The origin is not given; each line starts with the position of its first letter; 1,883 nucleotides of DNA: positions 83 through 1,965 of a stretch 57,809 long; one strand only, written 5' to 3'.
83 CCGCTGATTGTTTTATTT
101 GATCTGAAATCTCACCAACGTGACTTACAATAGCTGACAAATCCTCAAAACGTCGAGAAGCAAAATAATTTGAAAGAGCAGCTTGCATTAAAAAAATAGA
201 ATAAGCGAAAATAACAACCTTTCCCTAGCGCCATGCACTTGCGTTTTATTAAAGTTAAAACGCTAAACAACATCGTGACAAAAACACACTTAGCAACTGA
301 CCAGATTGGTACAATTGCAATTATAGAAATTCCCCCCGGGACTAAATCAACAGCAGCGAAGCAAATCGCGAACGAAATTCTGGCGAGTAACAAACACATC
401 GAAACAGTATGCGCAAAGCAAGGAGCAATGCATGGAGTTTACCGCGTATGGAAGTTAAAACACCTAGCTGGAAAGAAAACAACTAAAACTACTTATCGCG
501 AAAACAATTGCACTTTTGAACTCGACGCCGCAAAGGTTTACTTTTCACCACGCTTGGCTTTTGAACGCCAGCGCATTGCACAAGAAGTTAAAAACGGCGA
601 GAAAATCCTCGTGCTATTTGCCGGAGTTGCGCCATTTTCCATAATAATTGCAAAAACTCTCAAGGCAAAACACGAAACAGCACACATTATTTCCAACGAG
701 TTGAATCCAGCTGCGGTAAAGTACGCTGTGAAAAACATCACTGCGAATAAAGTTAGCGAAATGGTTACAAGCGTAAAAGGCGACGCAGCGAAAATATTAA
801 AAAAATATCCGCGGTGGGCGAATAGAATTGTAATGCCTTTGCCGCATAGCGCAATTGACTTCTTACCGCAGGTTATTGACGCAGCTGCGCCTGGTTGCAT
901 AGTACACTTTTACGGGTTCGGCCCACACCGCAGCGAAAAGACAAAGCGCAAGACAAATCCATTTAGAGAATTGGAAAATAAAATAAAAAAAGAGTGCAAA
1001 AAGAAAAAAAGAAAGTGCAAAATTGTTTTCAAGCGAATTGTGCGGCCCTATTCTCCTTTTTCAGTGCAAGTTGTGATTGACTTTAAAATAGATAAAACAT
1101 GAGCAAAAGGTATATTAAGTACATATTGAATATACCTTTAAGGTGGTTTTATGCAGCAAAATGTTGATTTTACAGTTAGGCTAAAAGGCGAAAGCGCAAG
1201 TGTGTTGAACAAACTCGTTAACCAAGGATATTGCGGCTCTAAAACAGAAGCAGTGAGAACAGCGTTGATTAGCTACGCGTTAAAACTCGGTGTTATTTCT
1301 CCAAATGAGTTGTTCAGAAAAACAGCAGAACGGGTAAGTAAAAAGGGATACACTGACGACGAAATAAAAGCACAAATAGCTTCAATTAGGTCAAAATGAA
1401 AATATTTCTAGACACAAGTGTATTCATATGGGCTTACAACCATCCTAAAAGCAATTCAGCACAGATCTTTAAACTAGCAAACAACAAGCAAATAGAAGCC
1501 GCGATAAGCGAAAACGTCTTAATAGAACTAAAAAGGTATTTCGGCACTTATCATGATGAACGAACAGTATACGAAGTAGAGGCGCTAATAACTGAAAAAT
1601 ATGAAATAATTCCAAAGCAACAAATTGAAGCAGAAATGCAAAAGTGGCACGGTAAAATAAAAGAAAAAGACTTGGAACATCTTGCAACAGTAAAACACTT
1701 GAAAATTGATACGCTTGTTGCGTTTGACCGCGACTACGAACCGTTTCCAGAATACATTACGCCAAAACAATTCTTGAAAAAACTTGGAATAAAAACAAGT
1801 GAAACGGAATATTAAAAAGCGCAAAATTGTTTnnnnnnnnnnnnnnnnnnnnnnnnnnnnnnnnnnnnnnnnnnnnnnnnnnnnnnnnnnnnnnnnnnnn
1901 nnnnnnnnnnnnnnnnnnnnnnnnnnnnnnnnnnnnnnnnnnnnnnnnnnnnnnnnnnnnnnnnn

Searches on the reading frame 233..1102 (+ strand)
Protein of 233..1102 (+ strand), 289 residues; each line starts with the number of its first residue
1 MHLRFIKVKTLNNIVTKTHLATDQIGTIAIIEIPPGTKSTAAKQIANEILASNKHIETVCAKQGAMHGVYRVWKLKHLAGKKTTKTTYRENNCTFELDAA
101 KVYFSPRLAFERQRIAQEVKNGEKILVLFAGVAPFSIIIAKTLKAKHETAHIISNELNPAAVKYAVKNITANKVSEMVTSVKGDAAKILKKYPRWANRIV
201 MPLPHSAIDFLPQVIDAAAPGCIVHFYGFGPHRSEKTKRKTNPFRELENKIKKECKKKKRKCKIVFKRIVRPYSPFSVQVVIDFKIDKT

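Call 29: search_protein_families(library=pfam, proteins=[window:233-1102:+])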
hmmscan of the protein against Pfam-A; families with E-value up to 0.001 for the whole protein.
window:233-1102:+ (289 aa): 3 families
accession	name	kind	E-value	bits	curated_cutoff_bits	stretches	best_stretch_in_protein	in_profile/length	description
PF02475.24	TRM5-TYW2_MTfase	-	4.2e-39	134.6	28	1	86-253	1-158/164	TRM5/TYW2 methyltransferase domain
PF25133.1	TYW2_N_2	-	9.8e-09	35.7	27.7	1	23-83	22-79/79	TYW2 N-terminal domain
PF02005.22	TRM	-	0.00036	20.3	27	1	132-218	54-143/376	N2,N2-dimethylguanosine tRNA methyltransferase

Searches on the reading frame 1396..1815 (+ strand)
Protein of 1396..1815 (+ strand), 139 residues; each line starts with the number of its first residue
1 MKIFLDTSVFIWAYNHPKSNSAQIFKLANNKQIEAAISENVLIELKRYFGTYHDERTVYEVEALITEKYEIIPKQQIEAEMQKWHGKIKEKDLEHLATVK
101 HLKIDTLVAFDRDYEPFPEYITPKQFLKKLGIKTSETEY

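Call 29: search_protein_families(library=pfam, proteins=[window:1396-1815:+])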
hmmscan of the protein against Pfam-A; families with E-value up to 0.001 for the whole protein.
window:1396-1815:+ (139 aa): 3 families
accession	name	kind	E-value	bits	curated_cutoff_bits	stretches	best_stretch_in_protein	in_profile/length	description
PF01850.27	PIN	-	1.8e-08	35.4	23.6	1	3-115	1-115/120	PIN domain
PF13470.12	PIN_3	-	5.2e-07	30.9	27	1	2-112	1-114/115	PIN domain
PF16289.11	PIN_12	-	0.00067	20.5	32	0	3-49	1-49/172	PIN domain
